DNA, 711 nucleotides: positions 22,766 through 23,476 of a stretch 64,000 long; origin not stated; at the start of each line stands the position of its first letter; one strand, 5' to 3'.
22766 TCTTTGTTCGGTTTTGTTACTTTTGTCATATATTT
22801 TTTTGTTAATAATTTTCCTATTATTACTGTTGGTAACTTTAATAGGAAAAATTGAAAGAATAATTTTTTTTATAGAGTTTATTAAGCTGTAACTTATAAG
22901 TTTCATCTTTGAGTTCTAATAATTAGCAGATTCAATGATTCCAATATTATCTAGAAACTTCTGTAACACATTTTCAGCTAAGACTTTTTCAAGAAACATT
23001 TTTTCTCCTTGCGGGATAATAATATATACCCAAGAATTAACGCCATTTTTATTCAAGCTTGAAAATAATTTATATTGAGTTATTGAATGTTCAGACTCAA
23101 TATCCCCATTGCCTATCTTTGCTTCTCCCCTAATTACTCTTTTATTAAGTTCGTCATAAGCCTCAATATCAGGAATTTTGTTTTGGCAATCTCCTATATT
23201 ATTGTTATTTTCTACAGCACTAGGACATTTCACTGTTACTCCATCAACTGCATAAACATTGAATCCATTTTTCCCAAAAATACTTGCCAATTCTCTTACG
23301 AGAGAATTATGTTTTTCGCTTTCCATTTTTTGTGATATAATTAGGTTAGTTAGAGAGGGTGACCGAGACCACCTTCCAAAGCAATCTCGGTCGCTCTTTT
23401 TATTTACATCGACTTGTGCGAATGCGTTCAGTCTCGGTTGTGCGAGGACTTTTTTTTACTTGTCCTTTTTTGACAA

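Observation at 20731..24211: OLD-family ATPase-Toprim nuclease with a small upstream PD-(D/E)xK protein and a LexA/CI-like HTH-S24 repressor: candidate defence module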

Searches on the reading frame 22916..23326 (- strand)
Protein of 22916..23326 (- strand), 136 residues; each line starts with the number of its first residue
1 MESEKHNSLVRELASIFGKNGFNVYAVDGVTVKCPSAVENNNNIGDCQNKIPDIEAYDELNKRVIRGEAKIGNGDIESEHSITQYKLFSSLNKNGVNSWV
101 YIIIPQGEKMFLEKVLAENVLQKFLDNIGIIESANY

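Call 3: search_protein_families(library=pfam, proteins=[window:22916-23326:-], max_evalue=0.01)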
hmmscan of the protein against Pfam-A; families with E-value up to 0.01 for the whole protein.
window:22916-23326:- (136 aa): 0 families

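Call 4: search_protein_families(library=padloc, proteins=[window:22916-23326:-], max_evalue=0.01)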
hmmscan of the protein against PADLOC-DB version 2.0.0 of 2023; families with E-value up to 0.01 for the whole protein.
window:22916-23326:- (136 aa): 0 families

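Call 8: find_homologous_proteins(query=window:22916-23326:-, max_evalue=0.01)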
Query window:22916-23326:- (136 aa): 25 proteins with E <= 0.01 among 30 candidates.
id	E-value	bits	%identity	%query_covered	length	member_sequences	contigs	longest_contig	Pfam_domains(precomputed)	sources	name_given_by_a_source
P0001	1.5e-82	292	99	100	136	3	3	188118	-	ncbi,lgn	ncbi:MAG: hypothetical protein WAV31_05055 [Candidatus Moraniibacteriota bacterium]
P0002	8.5e-70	251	82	100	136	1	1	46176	-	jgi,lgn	jgi:hypothetical protein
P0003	6.7e-67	241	86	93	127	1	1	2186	-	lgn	-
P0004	4.3e-64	232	76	100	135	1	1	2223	-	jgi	-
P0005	2.5e-58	214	74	100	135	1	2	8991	-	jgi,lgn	jgi:hypothetical protein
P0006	5.1e-55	203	73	98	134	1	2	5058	-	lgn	-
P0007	2.5e-53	197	68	100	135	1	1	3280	-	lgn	-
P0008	4.8e-53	197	68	100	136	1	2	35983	-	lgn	-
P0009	1.5e-52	195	69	99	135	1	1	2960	-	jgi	-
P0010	1.3e-49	185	67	98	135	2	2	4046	-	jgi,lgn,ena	-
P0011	2.8e-49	184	65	100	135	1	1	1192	-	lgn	-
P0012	5.3e-46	174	64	100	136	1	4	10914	-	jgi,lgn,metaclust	metaclust:\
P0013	1.6e-43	166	58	100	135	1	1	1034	-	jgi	jgi:hypothetical protein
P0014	4.0e-43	164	60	100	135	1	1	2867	-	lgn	-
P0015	1.2e-42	163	60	100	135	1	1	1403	-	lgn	-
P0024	5.4e-27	112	48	96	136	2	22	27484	-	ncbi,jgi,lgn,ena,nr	ncbi:MAG: hypothetical protein COV69_02370 [Parcubacteria group bacterium CG11_big_fil_rev_8_21_14_0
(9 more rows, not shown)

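Call 9: search_protein_families(library=ncbifam, proteins=[window:22916-23326:-], max_evalue=0.01)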
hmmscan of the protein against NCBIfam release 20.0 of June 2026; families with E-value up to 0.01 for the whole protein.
window:22916-23326:- (136 aa): 0 families

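Call 10: find_encoding_contigs(protein=P0002, flank=8000, max_places=3)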
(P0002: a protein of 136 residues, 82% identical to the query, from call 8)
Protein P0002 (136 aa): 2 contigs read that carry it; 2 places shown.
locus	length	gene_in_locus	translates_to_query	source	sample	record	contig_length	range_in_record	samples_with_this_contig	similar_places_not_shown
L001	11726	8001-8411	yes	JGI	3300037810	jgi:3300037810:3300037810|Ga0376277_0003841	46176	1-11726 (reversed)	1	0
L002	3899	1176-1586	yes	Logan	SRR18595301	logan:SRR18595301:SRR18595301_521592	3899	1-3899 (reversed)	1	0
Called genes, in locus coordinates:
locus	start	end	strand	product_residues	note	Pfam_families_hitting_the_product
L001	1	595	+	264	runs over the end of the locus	PF00589:Phage_integrase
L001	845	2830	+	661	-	PF12564:TypeIII_RM_meth, PF01555:N6_N4_Mtase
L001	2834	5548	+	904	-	PF00270:DEAD (faint), PF04851:ResIII, PF27159:HI_1054_N, PF27365:HI_1054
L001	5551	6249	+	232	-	PF13643:DUF4145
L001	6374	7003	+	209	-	PF12705:PDDEXK_1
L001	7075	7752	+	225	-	PF00376:MerR (faint), PF12728:HTH_17, PF00717:Peptidase_S24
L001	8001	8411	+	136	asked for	-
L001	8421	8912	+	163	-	-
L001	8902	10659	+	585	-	-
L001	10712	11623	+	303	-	PF02899:Phage_int_SAM_1, PF00589:Phage_integrase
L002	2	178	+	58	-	?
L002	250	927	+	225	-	PF00376:MerR (faint), PF12728:HTH_17, PF00717:Peptidase_S24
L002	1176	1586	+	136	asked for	-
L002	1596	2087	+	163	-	-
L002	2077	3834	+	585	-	-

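Call 11: find_encoding_contigs(protein=P0008, flank=8000, max_places=3)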
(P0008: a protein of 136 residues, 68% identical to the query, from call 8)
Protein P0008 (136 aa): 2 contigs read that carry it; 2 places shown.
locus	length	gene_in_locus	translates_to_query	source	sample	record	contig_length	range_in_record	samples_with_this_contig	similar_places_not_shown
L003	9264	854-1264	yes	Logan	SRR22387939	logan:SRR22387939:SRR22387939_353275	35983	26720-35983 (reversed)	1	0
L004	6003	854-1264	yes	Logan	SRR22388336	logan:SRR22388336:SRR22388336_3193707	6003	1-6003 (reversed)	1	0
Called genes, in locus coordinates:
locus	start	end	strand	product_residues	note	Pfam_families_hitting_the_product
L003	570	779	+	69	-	-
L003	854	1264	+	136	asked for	-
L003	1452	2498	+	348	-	PF02661:Fic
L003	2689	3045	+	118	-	PF18922:DUF5672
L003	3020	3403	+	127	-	PF18922:DUF5672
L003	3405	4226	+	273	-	PF01177:Asp_Glu_race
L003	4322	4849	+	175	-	PF04307:YdjM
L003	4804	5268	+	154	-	-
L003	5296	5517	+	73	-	-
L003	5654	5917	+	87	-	-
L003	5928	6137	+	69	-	-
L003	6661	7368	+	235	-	-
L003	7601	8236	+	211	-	PF09335:VTT_dom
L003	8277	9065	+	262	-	PF14023:Bestrophin-like (weak)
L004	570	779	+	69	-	-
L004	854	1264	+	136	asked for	-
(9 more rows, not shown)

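Call 12: find_encoding_contigs(protein=P0024, flank=8000, max_places=6)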
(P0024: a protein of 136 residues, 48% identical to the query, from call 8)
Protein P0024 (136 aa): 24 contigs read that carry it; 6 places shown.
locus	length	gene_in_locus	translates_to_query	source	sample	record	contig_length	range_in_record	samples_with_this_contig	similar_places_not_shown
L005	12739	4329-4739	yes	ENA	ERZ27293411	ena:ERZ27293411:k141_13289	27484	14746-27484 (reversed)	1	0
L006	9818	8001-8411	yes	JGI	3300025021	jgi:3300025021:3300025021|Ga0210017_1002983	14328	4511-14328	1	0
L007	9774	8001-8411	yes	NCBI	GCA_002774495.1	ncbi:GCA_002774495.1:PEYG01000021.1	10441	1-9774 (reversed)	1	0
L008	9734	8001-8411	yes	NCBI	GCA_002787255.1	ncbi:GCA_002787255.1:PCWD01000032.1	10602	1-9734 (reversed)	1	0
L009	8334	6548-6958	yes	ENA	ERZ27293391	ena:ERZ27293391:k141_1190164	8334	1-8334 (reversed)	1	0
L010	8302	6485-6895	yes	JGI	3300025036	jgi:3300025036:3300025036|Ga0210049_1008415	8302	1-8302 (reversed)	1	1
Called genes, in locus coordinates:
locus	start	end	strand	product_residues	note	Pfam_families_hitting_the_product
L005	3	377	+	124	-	?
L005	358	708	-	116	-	-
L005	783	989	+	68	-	PF13545:HTH_Crp_2 (faint), PF13560:HTH_31, PF12844:HTH_19, PF01381:HTH_3, PF13443:HTH_26 (weak)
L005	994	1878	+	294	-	PF09545:RE_AccI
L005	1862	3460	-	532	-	PF02384:N6_Mtase, PF07669:Eco57I, PF05175:MTS (faint), PF22837:M_Eco57I_C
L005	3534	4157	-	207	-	PF01726:LexA_DNA_bind (weak), PF12840:HTH_20 (weak), PF00717:Peptidase_S24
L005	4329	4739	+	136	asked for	-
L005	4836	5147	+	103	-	-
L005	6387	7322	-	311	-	PF19300:BPD_transp_1_N, PF00528:BPD_transp_1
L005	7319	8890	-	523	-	PF13180:PDZ_2, PF17820:PDZ_6, PF03572:Peptidase_S41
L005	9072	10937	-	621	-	PF00496:SBP_bac_5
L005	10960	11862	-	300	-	PF12911:OppC_N, PF00528:BPD_transp_1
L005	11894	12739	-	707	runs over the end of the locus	PF14814:UB2H (faint), PF17757:UvrB_inter, PF02559:CarD_TRCF_RID, PF00270:DEAD, PF04851:ResIII, PF00271:Helicase_C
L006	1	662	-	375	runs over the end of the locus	PF00589:Phage_integrase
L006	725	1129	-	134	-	-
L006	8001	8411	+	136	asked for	-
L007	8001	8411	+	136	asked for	-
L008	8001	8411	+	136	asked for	-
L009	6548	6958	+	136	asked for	-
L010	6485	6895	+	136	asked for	-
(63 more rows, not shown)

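Call 15: find_related_loci(query=A1, collection=genome_contigs, flank=8000)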
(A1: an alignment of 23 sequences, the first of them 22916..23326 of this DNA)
Query A1 (136 aa) in genome_contigs; peptide patterns used: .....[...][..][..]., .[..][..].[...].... (x = any residue, [..] = any of these).
55 stretches matched a pattern; 5 encode a relative of the query (tblastn E <= 1e-3); 5 distinct loci.
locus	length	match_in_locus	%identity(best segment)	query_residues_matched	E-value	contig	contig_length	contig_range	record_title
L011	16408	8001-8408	99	1-136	2e-89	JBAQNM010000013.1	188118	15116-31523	MAG: Candidatus Moraniibacteriota bacterium isolate MFD12002_ilm_asm_bin53 k127_9606, whole genome shotgun sequence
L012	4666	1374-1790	45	2-136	1e-33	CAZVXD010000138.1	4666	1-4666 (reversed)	MAG TPA_asm: uncultured bacterium isolate binchicken_co116_46 genome assembly, contig: NODE_23706_length_4666_cov_7.9423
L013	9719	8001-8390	48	2-132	3e-33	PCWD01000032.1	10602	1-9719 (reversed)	MAG: Parcubacteria group bacterium CG11_big_fil_rev_8_21_14_0_20_39_14 CG11_8_21_14_0.20_scaffold_3994_c, whole genome s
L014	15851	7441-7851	38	2-136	5e-26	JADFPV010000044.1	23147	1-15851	MAG: Chloroflexota bacterium isolate B76T1B5 B76T1B5_NODE1820, whole genome shotgun sequence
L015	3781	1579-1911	38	3-122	2e-14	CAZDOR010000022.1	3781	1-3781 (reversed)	MAG TPA_asm: uncultured Candidatus Saccharibacteria bacterium isolate binchicken_co32_343 genome assembly, contig: NODE_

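Call 16: find_related_loci(query=A1, collection=metagenome_contigs, flank=8000)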
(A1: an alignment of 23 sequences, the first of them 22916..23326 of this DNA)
Query A1 (136 aa) in metagenome_contigs; peptide patterns used: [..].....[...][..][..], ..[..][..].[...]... (x = any residue, [..] = any of these).
175 stretches matched a pattern; 22 encode a relative of the query (tblastn E <= 1e-3); 22 distinct loci.
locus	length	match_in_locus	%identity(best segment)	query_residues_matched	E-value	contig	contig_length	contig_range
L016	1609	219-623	74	1-136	5e-67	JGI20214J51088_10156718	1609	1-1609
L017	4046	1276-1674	67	1-133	8e-57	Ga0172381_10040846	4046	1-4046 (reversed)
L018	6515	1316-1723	64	1-136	4e-53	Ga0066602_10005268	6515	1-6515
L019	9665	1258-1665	64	1-136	4e-53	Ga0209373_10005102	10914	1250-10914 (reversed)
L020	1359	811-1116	77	1-103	3e-50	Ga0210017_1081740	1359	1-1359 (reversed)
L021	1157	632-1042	56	2-136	1e-50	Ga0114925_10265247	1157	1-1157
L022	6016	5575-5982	53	1-136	6e-45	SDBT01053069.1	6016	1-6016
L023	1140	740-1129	49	2-132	5e-36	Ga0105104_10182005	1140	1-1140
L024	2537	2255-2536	62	1-95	3e-34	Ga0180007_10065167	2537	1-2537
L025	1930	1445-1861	45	2-136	2e-33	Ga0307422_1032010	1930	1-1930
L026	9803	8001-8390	48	2-132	5e-33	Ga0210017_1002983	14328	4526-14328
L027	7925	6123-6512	48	2-132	5e-33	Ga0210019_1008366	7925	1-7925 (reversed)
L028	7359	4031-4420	48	2-132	5e-33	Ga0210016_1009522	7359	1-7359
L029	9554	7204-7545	49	2-116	6e-33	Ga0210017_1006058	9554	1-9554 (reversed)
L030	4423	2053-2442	45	2-132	2e-31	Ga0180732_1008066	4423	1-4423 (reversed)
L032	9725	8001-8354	49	25-136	6e-28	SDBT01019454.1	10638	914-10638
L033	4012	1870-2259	42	2-132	3e-28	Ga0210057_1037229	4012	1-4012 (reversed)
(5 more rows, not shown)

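Call 24: predict_structure(alignment_id=A1)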
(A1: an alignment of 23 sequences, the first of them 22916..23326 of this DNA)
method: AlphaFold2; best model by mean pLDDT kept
length: 136 residues; sequences in the alignment: 23
mean_pLDDT: 95.0   pTM: 0.89
mean pLDDT of the five models: 95.0, 94.6, 94.0, 93.4, 93.0
residues with pLDDT >= 90: 124; 70-90: 10; 50-70: 1; < 50: 1
segments of 3 or more residues with pLDDT < 50: none
pLDDT, mean of each block of 10 residues (from residue 1): 84 97 93 93 95 97 97 94 98 95 97 98 97 94
secondary structure, 60 per line:
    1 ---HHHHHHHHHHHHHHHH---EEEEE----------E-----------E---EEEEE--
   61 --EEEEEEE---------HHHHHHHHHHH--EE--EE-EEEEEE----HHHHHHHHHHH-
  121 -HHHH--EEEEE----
elements in order: H4-19 E23-27 E54-58 E63-69 H79-89 E99-104 H109-119 H122-125 E128-132

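Call 29: fold_search(model_id=the predicted structure, library=pdb)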
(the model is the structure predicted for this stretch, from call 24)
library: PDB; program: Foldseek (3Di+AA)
matches with E <= 10: 849; with E <= 0.001: 0
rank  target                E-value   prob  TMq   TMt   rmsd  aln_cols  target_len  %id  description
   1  1y88                  1.5e-02  0.99  0.48  0.37   4.9       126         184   16  Crystal Structure of Protein of Unknown Function AF1548 (released 2004-12-21)
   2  4zqu_A                1.8e-02  0.66  0.33  0.35   7.7       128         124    8  CdiA-CT/CdiI toxin and immunity complex from Yersinia pseudotuberculosis (released 2015-10-28)
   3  8iby_C                5.4e-02  0.72  0.38  0.09   5.4       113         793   15  Structure of R2 with 5'ORF (released 2023-09-20)
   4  4f0p_C                5.8e-02  0.57  0.37  0.16   7.0       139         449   14  MspJI Restriction Endonuclease - P31 Form (released 2012-08-08)
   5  8gh6_A                6.5e-02  0.75  0.38  0.07   9.0       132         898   12  Bombyx mori R2 retrotransposon initiating target-primed reverse transcription (released 2023-04-05)
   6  9nl2_A                8.5e-02  0.66  0.43  0.07   8.0       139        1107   15  Structure of R2 retrotransposon protein from Platysternon megacephalum initiating target-primed reverse transcription (released 2025-06-18)
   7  9u49_A                9.0e-02  0.84  0.50  0.21   4.7       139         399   12  crystal structure of Cdn1 in complex with cA4 (released 2026-02-04)
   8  8q3b_E                1.2e-01  0.75  0.49  0.35   5.2       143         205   10  The closed state of the ASFV apo-RNA polymerase (released 2024-02-14)
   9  6p4w_D                1.2e-01  0.38  0.38  0.17   7.4       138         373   12  XPB helicase in a complex with truncated Bax1 from Sulfurisphaera tokodaii at 2.96 Angstrom resolution (released 2020-06-03)
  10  4g6u_A                1.2e-01  0.57  0.46  0.32   7.8       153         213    9  CdiA-CT/CdiI toxin and immunity complex from Escherichia coli (released 2012-12-12)
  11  9dou_A                1.2e-01  0.38  0.37  0.08   8.9       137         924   12  Taeniopygia guttata R2 retrotransposon (R2Tg) initiating target-primed reverse transcription (released 2025-05-21)
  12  8dr1_C                1.5e-01  0.13  0.22  0.11  10.6       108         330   13  Consensus closed state of RFC:PCNA bound to a 3' ss/dsDNA junction (DNA2) (released 2022-08-17)
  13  8dr4_C                1.8e-01  0.44  0.31  0.16   4.8        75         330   17  Open state of RFC:PCNA bound to a 3' ss/dsDNA junction (DNA2) without NTD (released 2022-08-17)
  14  3ijm_B                2.0e-01  0.20  0.28  0.27   8.1       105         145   13  The structure of a restriction endonuclease-like fold superfamily protein from Spirosoma linguale. (released 2009-09-22)
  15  2i3b_MODEL_1_A        2.0e-01  0.11  0.27  0.22  12.9       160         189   11  Solution Structure of a Human Cancer-Related Nucleoside Triphosphatase (released 2007-03-13)
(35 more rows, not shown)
